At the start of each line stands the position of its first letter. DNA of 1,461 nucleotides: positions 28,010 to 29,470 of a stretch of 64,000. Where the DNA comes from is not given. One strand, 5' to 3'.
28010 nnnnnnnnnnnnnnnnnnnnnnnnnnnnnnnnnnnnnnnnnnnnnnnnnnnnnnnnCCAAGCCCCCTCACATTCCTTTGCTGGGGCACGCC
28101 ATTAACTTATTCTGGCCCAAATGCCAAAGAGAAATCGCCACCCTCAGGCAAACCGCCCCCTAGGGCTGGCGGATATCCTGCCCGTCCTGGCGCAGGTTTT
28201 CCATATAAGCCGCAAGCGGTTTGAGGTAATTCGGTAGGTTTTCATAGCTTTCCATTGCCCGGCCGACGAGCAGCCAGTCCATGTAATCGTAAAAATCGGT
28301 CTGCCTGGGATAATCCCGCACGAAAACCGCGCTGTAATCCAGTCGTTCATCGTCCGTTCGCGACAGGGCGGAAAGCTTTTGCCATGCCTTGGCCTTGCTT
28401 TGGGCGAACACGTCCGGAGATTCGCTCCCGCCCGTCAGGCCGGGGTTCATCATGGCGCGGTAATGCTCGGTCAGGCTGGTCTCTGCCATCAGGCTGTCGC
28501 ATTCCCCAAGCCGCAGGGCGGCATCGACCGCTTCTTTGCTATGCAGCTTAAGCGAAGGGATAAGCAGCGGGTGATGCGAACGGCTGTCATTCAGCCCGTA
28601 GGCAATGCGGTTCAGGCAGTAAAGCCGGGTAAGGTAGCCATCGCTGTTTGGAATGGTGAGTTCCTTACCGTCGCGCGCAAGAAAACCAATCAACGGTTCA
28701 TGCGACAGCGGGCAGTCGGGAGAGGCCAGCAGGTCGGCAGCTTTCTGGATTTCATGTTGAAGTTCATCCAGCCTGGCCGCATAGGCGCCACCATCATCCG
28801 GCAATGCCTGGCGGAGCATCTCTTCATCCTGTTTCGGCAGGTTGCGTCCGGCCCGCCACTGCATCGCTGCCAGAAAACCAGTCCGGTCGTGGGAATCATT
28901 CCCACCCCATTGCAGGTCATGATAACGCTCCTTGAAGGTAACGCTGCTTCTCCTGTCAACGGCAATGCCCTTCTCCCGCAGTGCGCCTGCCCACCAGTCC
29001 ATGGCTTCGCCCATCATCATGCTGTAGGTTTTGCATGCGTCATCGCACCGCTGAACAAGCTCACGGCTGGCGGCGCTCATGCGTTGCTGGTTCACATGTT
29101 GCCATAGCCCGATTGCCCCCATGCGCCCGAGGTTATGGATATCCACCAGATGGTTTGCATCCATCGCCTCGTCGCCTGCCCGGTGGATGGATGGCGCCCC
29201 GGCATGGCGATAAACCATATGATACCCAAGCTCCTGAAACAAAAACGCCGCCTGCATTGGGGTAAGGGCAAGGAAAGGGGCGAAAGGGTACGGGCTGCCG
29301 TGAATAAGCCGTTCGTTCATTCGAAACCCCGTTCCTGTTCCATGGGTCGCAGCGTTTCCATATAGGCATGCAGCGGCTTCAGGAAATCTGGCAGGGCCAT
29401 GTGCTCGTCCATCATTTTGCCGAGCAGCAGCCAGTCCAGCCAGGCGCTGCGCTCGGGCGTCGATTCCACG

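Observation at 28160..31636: Three translationally coupled paralogues of an unknown 4-Cys protein family inserted inside the fabD-fabG-acpP-fabF operon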

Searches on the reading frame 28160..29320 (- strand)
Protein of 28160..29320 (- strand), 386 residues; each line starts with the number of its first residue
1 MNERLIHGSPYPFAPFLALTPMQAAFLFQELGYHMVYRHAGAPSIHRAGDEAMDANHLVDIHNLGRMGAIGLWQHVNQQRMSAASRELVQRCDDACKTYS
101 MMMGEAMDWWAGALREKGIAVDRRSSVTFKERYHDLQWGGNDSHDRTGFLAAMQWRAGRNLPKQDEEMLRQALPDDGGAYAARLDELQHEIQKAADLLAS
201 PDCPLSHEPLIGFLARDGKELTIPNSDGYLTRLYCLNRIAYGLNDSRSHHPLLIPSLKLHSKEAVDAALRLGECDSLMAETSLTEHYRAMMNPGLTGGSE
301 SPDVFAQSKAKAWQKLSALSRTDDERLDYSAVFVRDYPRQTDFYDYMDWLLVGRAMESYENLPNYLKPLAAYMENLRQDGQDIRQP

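Call 3: search_protein_families(library=pfam, proteins=[window:28160-29320:-], max_evalue=1)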
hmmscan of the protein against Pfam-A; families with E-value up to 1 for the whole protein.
window:28160-29320:- (386 aa): 0 families

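Call 4: search_protein_families(library=ncbifam, proteins=[window:28160-29320:-], max_evalue=1)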
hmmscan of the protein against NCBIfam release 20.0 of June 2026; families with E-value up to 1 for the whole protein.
window:28160-29320:- (386 aa): 0 families

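Call 7: search_protein_families(library=padloc, proteins=[window:28160-29320:-], max_evalue=1)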
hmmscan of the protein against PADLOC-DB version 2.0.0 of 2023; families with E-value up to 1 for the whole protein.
window:28160-29320:- (386 aa): 0 families

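Call 8: search_protein_families(library=phrogs, proteins=[window:28160-29320:-], max_evalue=1)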
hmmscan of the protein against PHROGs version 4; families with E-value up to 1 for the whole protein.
window:28160-29320:- (386 aa): 0 families

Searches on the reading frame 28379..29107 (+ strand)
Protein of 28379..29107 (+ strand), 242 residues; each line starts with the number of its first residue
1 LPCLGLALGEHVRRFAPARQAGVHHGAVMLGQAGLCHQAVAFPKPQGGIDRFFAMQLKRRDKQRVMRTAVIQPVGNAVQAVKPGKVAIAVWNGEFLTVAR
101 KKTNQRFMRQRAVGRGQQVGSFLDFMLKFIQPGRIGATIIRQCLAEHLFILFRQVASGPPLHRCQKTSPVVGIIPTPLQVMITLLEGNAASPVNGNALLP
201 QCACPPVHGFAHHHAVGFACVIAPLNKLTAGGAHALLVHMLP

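Call 66: search_protein_families(library=pfam, proteins=[window:28379-29107:+], max_evalue=0.1)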
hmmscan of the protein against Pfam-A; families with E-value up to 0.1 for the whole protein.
window:28379-29107:+ (242 aa): 0 families
